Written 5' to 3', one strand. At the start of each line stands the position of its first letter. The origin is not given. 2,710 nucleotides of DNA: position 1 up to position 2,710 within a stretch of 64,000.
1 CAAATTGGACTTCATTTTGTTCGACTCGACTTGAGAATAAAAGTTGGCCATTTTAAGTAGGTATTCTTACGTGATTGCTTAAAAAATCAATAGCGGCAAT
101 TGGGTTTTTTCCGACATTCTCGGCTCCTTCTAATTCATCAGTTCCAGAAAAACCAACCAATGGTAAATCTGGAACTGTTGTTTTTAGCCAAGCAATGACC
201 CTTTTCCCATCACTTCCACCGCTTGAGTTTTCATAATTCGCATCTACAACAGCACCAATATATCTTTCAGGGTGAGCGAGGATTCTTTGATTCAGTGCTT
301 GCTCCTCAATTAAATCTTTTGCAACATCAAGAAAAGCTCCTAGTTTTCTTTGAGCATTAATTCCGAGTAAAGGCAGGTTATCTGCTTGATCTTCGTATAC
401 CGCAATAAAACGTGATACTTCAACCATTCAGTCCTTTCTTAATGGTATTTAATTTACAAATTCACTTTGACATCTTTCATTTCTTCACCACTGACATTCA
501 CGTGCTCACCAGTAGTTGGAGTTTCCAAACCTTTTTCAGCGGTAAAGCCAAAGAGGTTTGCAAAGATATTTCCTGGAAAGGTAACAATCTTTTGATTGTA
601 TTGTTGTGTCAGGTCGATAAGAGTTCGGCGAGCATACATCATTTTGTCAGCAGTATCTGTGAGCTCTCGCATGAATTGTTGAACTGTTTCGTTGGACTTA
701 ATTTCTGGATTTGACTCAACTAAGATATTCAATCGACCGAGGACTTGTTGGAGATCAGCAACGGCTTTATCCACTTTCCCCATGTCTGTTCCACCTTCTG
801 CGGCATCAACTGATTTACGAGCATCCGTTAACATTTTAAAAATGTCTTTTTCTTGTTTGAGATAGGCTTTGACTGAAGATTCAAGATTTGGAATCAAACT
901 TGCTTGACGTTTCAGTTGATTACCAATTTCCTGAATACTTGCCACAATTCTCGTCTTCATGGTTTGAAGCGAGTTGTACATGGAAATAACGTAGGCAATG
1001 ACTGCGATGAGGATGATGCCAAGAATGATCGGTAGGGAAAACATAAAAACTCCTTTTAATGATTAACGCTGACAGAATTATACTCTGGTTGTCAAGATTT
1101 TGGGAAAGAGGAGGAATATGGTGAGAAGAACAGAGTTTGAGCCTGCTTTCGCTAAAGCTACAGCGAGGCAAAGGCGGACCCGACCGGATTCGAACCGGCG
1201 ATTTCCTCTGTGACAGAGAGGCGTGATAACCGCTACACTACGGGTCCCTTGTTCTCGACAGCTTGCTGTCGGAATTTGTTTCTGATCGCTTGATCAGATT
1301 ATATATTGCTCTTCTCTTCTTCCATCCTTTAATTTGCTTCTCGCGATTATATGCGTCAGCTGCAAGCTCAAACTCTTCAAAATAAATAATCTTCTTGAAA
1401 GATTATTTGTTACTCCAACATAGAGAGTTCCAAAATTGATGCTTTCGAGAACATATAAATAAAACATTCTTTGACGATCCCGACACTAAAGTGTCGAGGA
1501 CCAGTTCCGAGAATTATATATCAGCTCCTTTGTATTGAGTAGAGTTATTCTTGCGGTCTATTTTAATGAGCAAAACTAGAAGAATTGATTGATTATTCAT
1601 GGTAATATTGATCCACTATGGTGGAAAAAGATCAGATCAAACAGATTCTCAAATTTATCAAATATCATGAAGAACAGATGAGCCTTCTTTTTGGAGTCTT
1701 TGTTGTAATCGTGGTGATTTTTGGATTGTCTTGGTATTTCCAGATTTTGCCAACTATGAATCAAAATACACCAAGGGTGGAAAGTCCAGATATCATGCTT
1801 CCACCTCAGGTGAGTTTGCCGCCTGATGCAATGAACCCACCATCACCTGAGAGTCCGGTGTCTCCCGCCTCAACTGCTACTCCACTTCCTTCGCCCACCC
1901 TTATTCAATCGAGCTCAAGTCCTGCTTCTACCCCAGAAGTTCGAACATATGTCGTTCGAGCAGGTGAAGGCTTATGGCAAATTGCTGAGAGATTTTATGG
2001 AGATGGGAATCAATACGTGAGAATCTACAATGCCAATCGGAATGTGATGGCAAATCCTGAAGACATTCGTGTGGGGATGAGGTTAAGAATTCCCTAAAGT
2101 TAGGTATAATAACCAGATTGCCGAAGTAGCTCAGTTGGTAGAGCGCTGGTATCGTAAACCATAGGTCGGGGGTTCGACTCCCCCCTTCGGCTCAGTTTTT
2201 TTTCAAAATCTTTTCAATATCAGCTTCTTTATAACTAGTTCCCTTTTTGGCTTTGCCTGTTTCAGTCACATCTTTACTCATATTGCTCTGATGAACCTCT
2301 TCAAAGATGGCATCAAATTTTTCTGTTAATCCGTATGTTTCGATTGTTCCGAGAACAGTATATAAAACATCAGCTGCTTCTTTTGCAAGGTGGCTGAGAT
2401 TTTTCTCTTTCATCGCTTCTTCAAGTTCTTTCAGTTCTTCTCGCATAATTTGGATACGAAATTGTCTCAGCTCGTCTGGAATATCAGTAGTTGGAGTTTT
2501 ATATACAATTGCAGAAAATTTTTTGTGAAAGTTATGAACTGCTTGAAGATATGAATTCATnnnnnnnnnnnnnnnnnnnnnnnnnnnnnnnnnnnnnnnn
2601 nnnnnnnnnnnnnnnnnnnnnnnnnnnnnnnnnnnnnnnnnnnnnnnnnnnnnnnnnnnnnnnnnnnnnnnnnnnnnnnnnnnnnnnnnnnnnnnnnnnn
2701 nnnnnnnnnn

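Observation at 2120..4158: tRNA-bracketed three-gene cassette: Rx4H (HEPN-like) protein, EEP nuclease/phosphatase and MazG-like NTP pyrophosphohydrolase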

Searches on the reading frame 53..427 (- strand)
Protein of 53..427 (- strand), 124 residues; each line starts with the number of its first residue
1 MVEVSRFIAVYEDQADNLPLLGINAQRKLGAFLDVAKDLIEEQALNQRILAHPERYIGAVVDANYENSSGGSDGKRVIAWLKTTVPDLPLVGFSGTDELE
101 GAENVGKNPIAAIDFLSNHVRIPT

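Call 62: search_protein_families(library=pfam, proteins=[window:53-427:-], max_evalue=0.001)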
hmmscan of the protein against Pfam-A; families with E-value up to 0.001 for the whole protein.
window:53-427:- (124 aa): 0 families

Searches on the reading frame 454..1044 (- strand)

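Call 62: search_protein_families(library=pfam, proteins=[window:454-1044:-], max_evalue=0.001)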
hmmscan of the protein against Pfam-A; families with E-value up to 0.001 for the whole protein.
window:454-1044:- (196 aa): 2 families
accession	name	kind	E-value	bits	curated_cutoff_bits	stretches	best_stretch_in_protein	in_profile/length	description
PF04011.17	LemA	-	7.2e-36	123.7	26.2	1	37-184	2-147/149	LemA family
PF04108.17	ATG17_like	-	0.00049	20.1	43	1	15-154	124-246/355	Autophagy protein ATG17-like domain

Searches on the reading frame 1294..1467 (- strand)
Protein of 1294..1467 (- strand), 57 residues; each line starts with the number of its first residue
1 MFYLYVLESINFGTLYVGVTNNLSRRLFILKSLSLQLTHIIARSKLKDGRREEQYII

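Call 62: search_protein_families(library=pfam, proteins=[window:1294-1467:-], max_evalue=0.001)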
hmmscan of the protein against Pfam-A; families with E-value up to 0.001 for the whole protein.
window:1294-1467:- (57 aa): 1 family
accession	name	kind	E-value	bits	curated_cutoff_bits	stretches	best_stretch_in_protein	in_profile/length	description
PF01541.30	GIY-YIG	-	4.6e-05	24.1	22.6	1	1-27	1-27/78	GIY-YIG catalytic domain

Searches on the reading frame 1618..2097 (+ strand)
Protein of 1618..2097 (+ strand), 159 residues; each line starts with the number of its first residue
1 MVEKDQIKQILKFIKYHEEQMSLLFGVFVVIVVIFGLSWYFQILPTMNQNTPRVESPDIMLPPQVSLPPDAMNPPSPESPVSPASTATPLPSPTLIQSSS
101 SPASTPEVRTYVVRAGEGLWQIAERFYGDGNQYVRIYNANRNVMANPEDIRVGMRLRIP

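Call 62: search_protein_families(library=pfam, proteins=[window:1618-2097:+], max_evalue=0.001)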
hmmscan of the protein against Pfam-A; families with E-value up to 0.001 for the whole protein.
window:1618-2097:+ (159 aa): 1 family
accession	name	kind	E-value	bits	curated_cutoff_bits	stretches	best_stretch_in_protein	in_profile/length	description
PF01476.26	LysM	-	8.4e-07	29.3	20.9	1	111-159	1-43/43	LysM domain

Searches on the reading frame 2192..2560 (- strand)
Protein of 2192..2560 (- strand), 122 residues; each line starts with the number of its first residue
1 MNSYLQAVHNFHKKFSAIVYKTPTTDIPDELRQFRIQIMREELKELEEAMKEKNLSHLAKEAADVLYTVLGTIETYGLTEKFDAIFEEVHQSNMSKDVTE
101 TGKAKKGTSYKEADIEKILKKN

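Call 4: search_protein_families(library=pfam, proteins=[window:2192-2560:-], max_evalue=1)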
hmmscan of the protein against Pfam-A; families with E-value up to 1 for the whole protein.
window:2192-2560:- (122 aa): 5 families
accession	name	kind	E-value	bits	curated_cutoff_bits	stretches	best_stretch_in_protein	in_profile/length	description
PF01503.22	PRA-PH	-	4.2e-15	56.3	21.3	1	8-93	1-86/86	Phosphoribosyl-ATP pyrophosphohydrolase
PF03819.22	MazG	-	2e-06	28.4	22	1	37-96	8-65/74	MazG nucleotide pyrophosphohydrolase domain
PF03938.19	OmpH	-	0.0045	17.6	32.4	1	25-100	58-135/141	Outer membrane protein (OmpH-like)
PF12363.14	Phage_TAC_12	-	0.012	16.5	26.2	1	37-100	44-108/111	Phage tail assembly chaperone protein, TAC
PF11934.14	DUF3452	-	0.084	13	26.3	1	31-107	15-88/135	Domain of unknown function (DUF3452)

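Call 5: search_protein_families(library=padloc, proteins=[window:2192-2560:-], max_evalue=1)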
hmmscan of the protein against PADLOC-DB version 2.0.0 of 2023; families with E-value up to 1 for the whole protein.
window:2192-2560:- (122 aa): 0 families

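Call 6: search_protein_families(library=ncbifam, proteins=[window:2192-2560:-], max_evalue=1)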
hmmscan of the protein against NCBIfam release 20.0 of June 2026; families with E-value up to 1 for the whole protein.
window:2192-2560:- (122 aa): 4 families
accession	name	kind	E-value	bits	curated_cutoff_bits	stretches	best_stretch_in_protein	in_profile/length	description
TIGR03188.1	histidine_hisI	equivalog_domain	0.00017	21.8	42.7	1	39-79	36-76/84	phosphoribosyl-ATP diphosphatase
NF007113.1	PRK09562.1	equivalog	0.0062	16.2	208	1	38-83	33-78/251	nucleoside triphosphate pyrophosphohydrolase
NF052436.1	YabN_Meth_PPase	exception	0.017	14.2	525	1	37-116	396-475/486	bifunctional methyltransferase/pyrophosphohydrolase YabN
NF001613.0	PRK00400.1-5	equivalog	0.059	13.4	120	1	48-93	51-93/107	phosphoribosyl-ATP diphosphatase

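Call 9: search_protein_families(library=phrogs, proteins=[window:2192-2560:-], max_evalue=1)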
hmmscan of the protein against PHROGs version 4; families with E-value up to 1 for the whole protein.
window:2192-2560:- (122 aa): 12 families
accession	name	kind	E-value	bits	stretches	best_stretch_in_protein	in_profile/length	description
phrog_671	-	other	2.8e-25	89.9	1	1-121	535-659/678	nucleotide pyrophosphohydrolase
phrog_4159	-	other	1.6e-08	35.1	1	7-104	114-225/270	nucleotide pyrophosphohydrolase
phrog_18404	-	other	1.2e-06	28.9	1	14-104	27-119/264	hydrolase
phrog_38514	-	unknown function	5.6e-05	24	1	13-107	12-105/348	-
phrog_5164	-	unknown function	7.4e-05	23.8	1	39-77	20-58/91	-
phrog_9860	-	unknown function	0.0029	19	1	35-73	40-75/86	-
phrog_12019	-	other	0.012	16.4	1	30-104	144-225/241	MazG-like pyrophosphatase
phrog_3896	-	unknown function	0.019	16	1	30-56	19-45/62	-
phrog_13712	-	lysis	0.022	15.7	1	40-105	81-145/175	holin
phrog_31216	-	unknown function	0.031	15.2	1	25-81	7-63/155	-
phrog_5028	-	unknown function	0.041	14.2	1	63-100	193-230/361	-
phrog_8698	-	unknown function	0.092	13.7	1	8-51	67-109/195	-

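Call 44: search_solved_structures(query=window:2192-2560:-, max_evalue=0.01)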
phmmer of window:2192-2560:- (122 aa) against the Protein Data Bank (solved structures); distinct sequences matched with E-value up to 0.01: 7.
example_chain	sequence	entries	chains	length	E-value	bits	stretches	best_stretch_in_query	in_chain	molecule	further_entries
5hva_A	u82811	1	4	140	8e-10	42.3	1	6-120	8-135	DR2231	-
2yeu_A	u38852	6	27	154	1.2e-09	41.7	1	6-120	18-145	DR2231 | MAZG-LIKE NUCLEOSIDE TRIPHOSPHATE PYROPHOSPHOHYDROLASE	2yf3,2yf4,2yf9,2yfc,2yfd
5hwu_A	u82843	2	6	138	2.4e-09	40.8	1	6-120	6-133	DR2231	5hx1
5i0j_A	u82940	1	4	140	3.2e-09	40.4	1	6-120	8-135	DR2231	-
5hzz_A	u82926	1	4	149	4.1e-09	40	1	6-120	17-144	DR2231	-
5hyl_A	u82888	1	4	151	4.4e-09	39.9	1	6-120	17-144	DR2231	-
5i0m_A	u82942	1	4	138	5.3e-09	39.7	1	6-120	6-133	DR2231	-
